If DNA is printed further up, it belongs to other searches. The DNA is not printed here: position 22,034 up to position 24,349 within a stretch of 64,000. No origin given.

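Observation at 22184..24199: ClpA/ClpB/ClpV-like double AAA+ ATPase encoded at the head of the hydrolase/bitopic-protein operon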

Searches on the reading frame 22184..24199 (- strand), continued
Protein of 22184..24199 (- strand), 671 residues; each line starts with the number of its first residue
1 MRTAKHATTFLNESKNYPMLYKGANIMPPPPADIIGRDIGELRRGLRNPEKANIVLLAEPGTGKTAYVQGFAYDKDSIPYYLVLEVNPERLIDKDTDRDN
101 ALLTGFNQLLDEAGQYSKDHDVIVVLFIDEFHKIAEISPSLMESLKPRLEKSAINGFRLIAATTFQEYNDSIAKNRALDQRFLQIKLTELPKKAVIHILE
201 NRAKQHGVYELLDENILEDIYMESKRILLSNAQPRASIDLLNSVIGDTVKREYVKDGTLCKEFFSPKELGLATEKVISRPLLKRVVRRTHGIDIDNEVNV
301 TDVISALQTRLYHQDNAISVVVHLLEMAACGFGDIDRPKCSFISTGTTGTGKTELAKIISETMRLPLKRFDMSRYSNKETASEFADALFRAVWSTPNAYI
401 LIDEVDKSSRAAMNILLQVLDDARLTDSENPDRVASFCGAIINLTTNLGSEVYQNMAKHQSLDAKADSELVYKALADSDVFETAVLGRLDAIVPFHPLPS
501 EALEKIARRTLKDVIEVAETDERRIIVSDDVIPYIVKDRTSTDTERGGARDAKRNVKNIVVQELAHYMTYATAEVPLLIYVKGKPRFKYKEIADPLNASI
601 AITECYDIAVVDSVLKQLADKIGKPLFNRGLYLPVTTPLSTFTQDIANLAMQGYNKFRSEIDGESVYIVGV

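Call 12: search_dna_similar(query=window:22184-24199:-, collection=plasmids, mode=protein, max_rows=25)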
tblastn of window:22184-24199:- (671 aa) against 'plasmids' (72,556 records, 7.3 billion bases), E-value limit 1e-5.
Records with a match: 2243; places in all: 2377; records where one place covers at least 80% of the query: 168.
Best place of each record, by identity: <60% 2243.
By first word of the organism name: Klebsiella 1110; Enterococcus 171; Escherichia 97; Enterobacter 86; Listeria 78; Rhizobium 63; Lactiplantibacillus 49; Acinetobacter 48; Lactococcus 30; Rhodococcus 25; and 137 more.
By predicted mobility (MOB-suite, as given by PLSDB): conjugative 1094; non-mobilizable 817; mobilizable 332.
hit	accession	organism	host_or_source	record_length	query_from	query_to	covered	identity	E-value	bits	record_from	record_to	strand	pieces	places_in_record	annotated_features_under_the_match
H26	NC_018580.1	Gordonia sp. KTR9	-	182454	13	592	86%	31.4%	4e-76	273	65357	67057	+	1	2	AAA family ATPase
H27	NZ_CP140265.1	Rhodococcus fascians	cell culture,garbage dump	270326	17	592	86%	31.4%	9e-75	270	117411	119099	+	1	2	AAA family ATPase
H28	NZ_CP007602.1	Staphylococcus capitis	Homo sapiens,blood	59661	10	591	87%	31.1%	9e-61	228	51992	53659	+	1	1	AAA family ATPase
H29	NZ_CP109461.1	Streptomyces sp. NBC_01454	-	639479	57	583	76%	33.7%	5e-32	268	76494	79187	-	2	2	AAA family ATPase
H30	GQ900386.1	Staphylococcus sp. CDC3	-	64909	46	556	76%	32.4%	2e-60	227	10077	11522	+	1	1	hypothetical protein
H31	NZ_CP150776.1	Staphylococcus aureus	Homo sapiens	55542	49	591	81%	29.3%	5e-52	202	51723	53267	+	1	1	AAA family ATPase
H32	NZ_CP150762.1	Staphylococcus aureus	Environment of nosocomial settings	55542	49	591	81%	29.3%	5e-52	202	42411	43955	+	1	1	AAA family ATPase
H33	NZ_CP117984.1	Ligilactobacillus salivarius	cell culture,raw chicken meat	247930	29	568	80%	29.4%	4e-32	141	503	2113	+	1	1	ATP-dependent Clp protease ATP-binding subunit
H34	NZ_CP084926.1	Ligilactobacillus salivarius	Homo sapiens,mixed culture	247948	29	568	80%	29.2%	1e-32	143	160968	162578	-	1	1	ATP-dependent Clp protease ATP-binding subunit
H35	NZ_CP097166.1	Ligilactobacillus salivarius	Homo sapiens,single cell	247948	29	568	80%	29.2%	1e-32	143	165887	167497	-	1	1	ATP-dependent Clp protease ATP-binding subunit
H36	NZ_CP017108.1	Ligilactobacillus salivarius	Gallus gallus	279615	29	568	80%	29.2%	1e-32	143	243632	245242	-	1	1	ATP-dependent Clp protease ATP-binding subunit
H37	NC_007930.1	Ligilactobacillus salivarius UCC118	-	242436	29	568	80%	28.9%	2e-31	139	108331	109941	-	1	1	ATP-dependent Clp protease ATP-binding subunit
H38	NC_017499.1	Ligilactobacillus salivarius CECT 5713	-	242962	29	568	80%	28.9%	2e-31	139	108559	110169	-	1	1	ATP-dependent Clp protease ATP-binding subunit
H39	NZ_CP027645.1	Ligilactobacillus salivarius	hen,single cell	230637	29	568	80%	28.9%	2e-31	139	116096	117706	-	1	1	ATP-dependent Clp protease ATP-binding subunit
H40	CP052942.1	Staphylococcus epidermidis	Homo sapiens,nose; prosthetic joint ...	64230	15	556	81%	28.8%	3e-47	187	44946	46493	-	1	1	ATP-dependent Clp protease ATP-binding subunit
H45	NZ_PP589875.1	Lactococcus sp.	Bacterial culture,Dairy environment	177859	17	590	86%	26.6%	3e-42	172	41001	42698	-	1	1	ATP-dependent Clp protease ATP-binding subunit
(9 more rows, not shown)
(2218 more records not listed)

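Call 13: get_annotated_region(hit=H28, flank=15000)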
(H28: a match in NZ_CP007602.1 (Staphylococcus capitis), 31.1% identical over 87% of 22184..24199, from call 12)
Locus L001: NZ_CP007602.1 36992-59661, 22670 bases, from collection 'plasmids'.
description: Staphylococcus capitis subsp. capitis strain AYP1020 plasmid pAYP1020, complete sequence
organism: Staphylococcus capitis (NCBI taxid 72758)
taxonomy: Bacteria; Bacillota; Bacilli; Bacillales; Staphylococcaceae; Staphylococcus; Staphylococcus capitis
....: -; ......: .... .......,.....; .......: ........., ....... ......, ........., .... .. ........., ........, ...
typing (MOB-suite, as given by PLSDB): non-mobilizable; replicon rep_cluster_822
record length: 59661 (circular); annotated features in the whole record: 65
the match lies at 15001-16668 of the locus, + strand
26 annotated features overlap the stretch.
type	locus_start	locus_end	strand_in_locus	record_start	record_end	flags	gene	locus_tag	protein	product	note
CDS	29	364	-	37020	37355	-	-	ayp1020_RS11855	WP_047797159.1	type II toxin-antitoxin system PemK/MazF family toxin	-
CDS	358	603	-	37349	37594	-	-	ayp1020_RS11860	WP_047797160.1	hypothetical protein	-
CDS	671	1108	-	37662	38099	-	-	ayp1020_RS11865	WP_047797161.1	single-stranded DNA-binding protein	-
CDS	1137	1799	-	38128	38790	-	-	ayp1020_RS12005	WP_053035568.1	hypothetical protein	-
CDS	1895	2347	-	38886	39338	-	-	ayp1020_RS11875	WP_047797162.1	hypothetical protein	-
CDS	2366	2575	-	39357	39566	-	-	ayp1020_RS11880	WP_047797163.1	hypothetical protein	-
CDS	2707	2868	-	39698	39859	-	-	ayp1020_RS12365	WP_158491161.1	hypothetical protein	-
CDS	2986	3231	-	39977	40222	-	-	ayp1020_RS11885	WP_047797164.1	hypothetical protein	-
CDS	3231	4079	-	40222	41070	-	-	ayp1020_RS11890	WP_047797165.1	ParA family protein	-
CDS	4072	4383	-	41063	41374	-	-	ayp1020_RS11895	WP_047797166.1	hypothetical protein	-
CDS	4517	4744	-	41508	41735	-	-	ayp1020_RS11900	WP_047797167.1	hypothetical protein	-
CDS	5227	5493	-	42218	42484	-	-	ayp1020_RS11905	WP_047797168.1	helix-turn-helix transcriptional regulator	-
CDS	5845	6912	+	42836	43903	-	-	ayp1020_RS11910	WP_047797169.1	replication initiator protein A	-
CDS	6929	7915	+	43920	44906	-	-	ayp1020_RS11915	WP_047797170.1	hypothetical protein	-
CDS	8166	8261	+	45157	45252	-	-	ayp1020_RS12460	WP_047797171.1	putative holin-like toxin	-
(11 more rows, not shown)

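Call 14: get_annotated_region(hit=H26, flank=15000)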
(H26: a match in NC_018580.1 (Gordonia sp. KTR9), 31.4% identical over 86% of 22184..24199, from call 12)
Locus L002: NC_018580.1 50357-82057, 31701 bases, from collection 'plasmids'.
description: Gordonia sp. KTR9 plasmid pGKT2, complete sequence
organism: Gordonia sp. KTR9 (NCBI taxid 337191)
taxonomy: Bacteria; Actinomycetota; Actinomycetes; Mycobacteriales; Gordoniaceae; Gordonia; Gordonia sp. KTR9
host: -; source: -; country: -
typing (MOB-suite, as given by PLSDB): mobilizable; replicon rep_cluster_394; relaxase MOBP
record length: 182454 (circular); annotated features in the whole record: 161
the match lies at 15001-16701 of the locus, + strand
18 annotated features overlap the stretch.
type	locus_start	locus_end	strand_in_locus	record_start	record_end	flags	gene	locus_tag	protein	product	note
CDS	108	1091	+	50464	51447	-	-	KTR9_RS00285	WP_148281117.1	hypothetical protein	-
CDS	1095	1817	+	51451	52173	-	-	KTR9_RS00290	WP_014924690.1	hypothetical protein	-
CDS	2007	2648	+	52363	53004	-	-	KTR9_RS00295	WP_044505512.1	hypothetical protein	-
CDS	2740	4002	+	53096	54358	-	-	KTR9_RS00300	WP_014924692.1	hypothetical protein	-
CDS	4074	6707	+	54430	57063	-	mobL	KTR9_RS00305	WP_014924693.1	relaxase MobL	-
CDS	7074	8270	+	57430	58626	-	-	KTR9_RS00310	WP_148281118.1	hypothetical protein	-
CDS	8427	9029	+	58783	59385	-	-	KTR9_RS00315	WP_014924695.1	hypothetical protein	-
CDS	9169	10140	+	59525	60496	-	-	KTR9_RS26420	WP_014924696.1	hypothetical protein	-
CDS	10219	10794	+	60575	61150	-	-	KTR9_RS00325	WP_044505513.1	LysM domain-containing protein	-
CDS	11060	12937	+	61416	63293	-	-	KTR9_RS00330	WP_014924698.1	hypothetical protein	-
CDS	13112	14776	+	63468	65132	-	-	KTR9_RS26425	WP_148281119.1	hypothetical protein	-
CDS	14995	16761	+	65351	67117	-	-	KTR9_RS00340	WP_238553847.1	AAA family ATPase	-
CDS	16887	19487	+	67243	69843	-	-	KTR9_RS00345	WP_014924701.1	hypothetical protein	-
CDS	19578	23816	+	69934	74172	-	-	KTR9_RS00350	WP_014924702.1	type IV secretory system conjugative DNA transfer family protein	-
CDS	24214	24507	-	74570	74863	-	-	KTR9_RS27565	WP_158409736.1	hypothetical protein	-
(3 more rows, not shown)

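Call 17: find_homologous_proteins(query=window:22184-24199:-, max_evalue=1e-10)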
Query window:22184-24199:- (671 aa): 7976 proteins with E <= 1e-10 among 8000 candidates; the best 120 are listed.
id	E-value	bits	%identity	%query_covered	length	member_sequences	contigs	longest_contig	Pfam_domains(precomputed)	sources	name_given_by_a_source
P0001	0.0e+0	1484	100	100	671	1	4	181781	PF13173.13,PF07724.21,PF00004.36,PF13401.13,PF07728.21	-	-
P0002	0.0e+0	1192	79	100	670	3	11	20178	PF07724.21,PF00004.36,PF13401.13,PF05496.19,PF07728.21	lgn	-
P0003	0.0e+0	1186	79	99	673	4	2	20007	PF07724.21,PF00004.36,PF13401.13,PF05496.19,PF07728.21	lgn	-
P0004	0.0e+0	1168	81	52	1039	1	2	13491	PF07724.21,PF14528.12,PF00004.36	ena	-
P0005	0.0e+0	1161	78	99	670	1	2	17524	PF13173.13,PF07724.21,PF00004.36,PF13401.13,PF05496.19,PF07728.21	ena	-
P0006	0.0e+0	1149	80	51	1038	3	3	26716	PF07724.21,PF14528.12,PF00004.36,PF13401.13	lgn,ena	-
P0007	0.0e+0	1145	76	100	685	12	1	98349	PF13173.13,PF07724.21,PF00004.36,PF13401.13,PF07728.21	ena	-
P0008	0.0e+0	1140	76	100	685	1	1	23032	PF13173.13,PF07724.21,PF00004.36,PF13401.13,PF05496.19,PF07728.21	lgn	-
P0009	0.0e+0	1140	76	100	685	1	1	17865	PF13173.13,PF07724.21,PF00004.36,PF13401.13,PF05496.19,PF07728.21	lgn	-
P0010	0.0e+0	1140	76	100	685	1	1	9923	PF13173.13,PF07724.21,PF00004.36,PF13401.13,PF05496.19,PF07728.21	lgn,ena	-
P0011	0.0e+0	1140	76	100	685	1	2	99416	PF13173.13,PF07724.21,PF00004.36,PF13401.13,PF07728.21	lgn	-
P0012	0.0e+0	1137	78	52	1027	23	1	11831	PF07724.21,PF14528.12,PF00004.36,PF13401.13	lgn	-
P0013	0.0e+0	1129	80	52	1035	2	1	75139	PF07724.21,PF14528.12,PF00004.36,PF14527.12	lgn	-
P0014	0.0e+0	1128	75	100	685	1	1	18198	PF07724.21,PF00004.36,PF13401.13,PF07728.21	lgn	-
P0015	0.0e+0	1128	78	52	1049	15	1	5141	PF05204.20,PF07724.21,PF14528.12,PF00004.36,PF13401.13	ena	-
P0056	0.0e+0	1101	76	52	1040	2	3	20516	PF07724.21,PF14528.12,PF00004.36,PF13401.13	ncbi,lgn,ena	-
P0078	0.0e+0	1080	71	100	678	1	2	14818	PF07724.21,PF00004.36,PF07728.21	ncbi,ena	-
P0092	0.0e+0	1075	71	100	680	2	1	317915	PF07724.21,PF00004.36,PF13401.13,PF07728.21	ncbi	-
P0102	0.0e+0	1065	75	52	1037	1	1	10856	PF07724.21,PF14528.12,PF00004.36,PF13401.13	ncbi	-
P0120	0.0e+0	1049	75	52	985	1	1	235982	PF07724.21,PF14528.12,PF00004.36,PF13401.13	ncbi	-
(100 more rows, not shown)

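Call 18: find_encoding_contigs(protein=P0092, flank=10000, max_places=3)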
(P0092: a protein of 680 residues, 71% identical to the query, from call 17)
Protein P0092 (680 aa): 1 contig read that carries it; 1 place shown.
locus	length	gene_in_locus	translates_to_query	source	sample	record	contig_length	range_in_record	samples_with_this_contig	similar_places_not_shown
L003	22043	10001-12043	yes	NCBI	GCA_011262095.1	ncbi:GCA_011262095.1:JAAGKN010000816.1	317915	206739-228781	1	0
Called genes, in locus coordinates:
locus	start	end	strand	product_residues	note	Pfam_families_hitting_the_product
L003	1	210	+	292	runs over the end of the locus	PF04203:Sortase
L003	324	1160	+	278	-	-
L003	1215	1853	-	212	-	-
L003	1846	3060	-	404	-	-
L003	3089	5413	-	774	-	PF00912:Transgly, PF00905:Transpeptidase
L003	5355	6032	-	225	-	-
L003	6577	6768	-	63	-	-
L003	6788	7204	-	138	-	-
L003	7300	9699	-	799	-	-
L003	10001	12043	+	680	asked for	PF07728:AAA_5 (faint), PF13401:AAA_22 (faint), PF07724:AAA_2, PF00004:AAA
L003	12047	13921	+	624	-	PF18013:Phage_lysozyme2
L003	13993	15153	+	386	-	-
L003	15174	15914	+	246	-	-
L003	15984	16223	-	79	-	-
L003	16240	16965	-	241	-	-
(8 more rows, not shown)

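Call 19: find_encoding_contigs(protein=P0120, flank=10000, max_places=3)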
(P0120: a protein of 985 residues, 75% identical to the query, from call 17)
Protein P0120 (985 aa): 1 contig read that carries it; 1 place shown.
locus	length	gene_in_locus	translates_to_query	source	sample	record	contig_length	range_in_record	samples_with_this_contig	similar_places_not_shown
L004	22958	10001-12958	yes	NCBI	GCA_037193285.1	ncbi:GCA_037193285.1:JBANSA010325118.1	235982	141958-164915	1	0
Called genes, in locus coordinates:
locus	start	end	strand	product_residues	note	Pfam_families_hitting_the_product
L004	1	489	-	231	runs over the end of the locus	PF07722:Peptidase_C26, PF00117:GATase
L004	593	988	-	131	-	-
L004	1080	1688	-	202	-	-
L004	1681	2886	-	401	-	-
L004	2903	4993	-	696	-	PF00912:Transgly, PF00905:Transpeptidase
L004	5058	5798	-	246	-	-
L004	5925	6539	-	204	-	-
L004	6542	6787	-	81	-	-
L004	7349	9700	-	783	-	-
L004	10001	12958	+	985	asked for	PF00004:AAA (faint), PF13401:AAA_22 (faint), PF14528:LAGLIDADG_3 (weak), PF07724:AAA_2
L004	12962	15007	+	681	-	PF18013:Phage_lysozyme2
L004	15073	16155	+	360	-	-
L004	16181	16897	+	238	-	-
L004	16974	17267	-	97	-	-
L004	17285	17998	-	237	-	-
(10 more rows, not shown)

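Call 24: find_encoding_contigs(protein=P0001, flank=10000, max_places=4)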
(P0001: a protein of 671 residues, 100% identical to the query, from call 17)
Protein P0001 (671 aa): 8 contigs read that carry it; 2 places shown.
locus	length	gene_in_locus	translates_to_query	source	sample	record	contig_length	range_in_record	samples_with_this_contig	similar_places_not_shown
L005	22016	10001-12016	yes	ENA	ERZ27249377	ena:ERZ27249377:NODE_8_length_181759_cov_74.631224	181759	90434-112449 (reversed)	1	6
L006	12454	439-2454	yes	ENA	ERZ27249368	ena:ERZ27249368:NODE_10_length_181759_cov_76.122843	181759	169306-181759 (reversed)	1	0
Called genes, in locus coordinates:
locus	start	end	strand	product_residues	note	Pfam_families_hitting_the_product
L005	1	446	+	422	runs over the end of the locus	-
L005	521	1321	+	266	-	-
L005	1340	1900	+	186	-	-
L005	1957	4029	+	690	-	-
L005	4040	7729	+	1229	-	-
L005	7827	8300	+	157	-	-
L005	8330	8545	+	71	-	-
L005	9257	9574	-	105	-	-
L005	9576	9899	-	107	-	-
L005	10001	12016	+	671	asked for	PF07728:AAA_5 (faint), PF13173:AAA_14 (faint), PF13401:AAA_22 (faint), PF00004:AAA, PF07724:AAA_2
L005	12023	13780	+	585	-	PF18013:Phage_lysozyme2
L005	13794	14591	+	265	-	-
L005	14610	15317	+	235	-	-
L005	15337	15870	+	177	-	-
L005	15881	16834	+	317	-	-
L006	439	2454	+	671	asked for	PF07728:AAA_5 (faint), PF13173:AAA_14 (faint), PF13401:AAA_22 (faint), PF00004:AAA, PF07724:AAA_2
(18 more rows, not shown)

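Call 27: get_annotated_region(hit=H45, flank=20000)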
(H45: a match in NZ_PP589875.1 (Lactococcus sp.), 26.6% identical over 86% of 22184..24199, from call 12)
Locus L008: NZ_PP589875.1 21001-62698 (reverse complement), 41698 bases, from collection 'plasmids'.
description: Lactococcus sp. strain LLUC147 plasmid pLLUC147A, complete sequence
organism: Lactococcus sp. (NCBI taxid 44273)
taxonomy: Bacteria; Bacillota; Bacilli; Lactobacillales; Streptococcaceae; Lactococcus; Lactococcus sp.
host: -; source: Bacterial culture,Dairy environment; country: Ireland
typing (MOB-suite, as given by PLSDB): non-mobilizable
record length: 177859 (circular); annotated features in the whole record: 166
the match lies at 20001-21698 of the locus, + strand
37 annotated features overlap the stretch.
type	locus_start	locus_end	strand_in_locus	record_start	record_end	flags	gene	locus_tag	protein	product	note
CDS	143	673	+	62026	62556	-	-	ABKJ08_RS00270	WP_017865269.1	hypothetical protein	-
CDS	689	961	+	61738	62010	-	-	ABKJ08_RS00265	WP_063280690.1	hypothetical protein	-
CDS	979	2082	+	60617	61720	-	-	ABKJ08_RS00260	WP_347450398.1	hypothetical protein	-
CDS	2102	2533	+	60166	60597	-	-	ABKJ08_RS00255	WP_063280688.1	hypothetical protein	-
CDS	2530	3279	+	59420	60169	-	-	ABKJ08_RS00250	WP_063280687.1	hypothetical protein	-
CDS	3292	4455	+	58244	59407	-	-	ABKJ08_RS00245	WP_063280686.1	hypothetical protein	-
CDS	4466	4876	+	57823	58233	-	-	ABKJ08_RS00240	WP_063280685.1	hypothetical protein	-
CDS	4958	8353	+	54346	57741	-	-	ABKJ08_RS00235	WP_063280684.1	type IV secretory system conjugative DNA transfer family protein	-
CDS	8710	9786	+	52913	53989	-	-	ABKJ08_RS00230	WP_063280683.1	hypothetical protein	-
CDS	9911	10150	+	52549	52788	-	-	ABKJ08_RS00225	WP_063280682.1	hypothetical protein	-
CDS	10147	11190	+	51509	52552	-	-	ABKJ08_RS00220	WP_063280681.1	hypothetical protein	-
CDS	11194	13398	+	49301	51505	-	-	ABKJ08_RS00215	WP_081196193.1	hypothetical protein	-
CDS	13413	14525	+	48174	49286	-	-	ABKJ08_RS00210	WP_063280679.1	hypothetical protein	-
CDS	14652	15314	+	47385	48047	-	-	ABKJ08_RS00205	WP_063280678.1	hypothetical protein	-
CDS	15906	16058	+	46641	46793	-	-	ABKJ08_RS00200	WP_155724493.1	hypothetical protein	-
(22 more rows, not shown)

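Call 46: search_dna_similar(query=window:22184-24199:-, collection=plasmids, mode=protein, max_rows=60, max_evalue=1e-38)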
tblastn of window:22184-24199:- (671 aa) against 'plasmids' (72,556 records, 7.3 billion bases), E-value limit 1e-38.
Records with a match: 7; places in all: 7; records where one place covers at least 80% of the query: 6.
Best place of each record, by identity: <60% 7.
By first word of the organism name: Staphylococcus 5; Gordonia 1; Rhodococcus 1.
By predicted mobility (MOB-suite, as given by PLSDB): non-mobilizable 4; mobilizable 3.
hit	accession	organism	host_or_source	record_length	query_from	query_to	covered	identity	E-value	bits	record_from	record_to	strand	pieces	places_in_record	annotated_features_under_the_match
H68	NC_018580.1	Gordonia sp. KTR9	-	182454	13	592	86%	31.4%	4e-76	273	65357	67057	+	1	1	AAA family ATPase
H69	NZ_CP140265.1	Rhodococcus fascians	cell culture,garbage dump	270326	17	592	86%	31.4%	9e-75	270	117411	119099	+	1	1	AAA family ATPase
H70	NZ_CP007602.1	Staphylococcus capitis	Homo sapiens,blood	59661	10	591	87%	31.1%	9e-61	228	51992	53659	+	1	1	AAA family ATPase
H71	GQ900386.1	Staphylococcus sp. CDC3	-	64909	46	556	76%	32.4%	2e-60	227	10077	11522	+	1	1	hypothetical protein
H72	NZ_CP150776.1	Staphylococcus aureus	Homo sapiens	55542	49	591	81%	29.3%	5e-52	202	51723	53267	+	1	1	AAA family ATPase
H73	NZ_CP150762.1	Staphylococcus aureus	Environment of nosocomial settings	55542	49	591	81%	29.3%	5e-52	202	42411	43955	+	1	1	AAA family ATPase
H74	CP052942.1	Staphylococcus epidermidis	Homo sapiens,nose; prosthetic joint ...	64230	15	556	81%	28.8%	3e-47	187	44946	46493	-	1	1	ATP-dependent Clp protease ATP-binding subunit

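Call 50: find_related_loci(query=window:22184-24199:-, collection=genome_contigs, flank=10000)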
Query window:22184-24199:- (671 aa) in genome_contigs; peptide patterns used: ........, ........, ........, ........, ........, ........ (x = any residue, [..] = any of these).
47 stretches matched a pattern; 2 encode a relative of the query (tblastn E <= 1e-3); 2 distinct loci.
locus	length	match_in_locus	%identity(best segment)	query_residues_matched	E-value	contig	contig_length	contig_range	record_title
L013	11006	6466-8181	33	19-602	5e-85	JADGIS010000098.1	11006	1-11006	Erysipelotrichaceae bacterium RD49 NODE_98_length_11006_cov_78.358121, whole genome shotgun sequence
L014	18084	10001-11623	24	35-568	1e-26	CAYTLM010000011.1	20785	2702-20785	MAG TPA_asm: uncultured Leptospirales bacterium isolate binchicken_co39_387 genome assembly, contig: NODE_6253_length_20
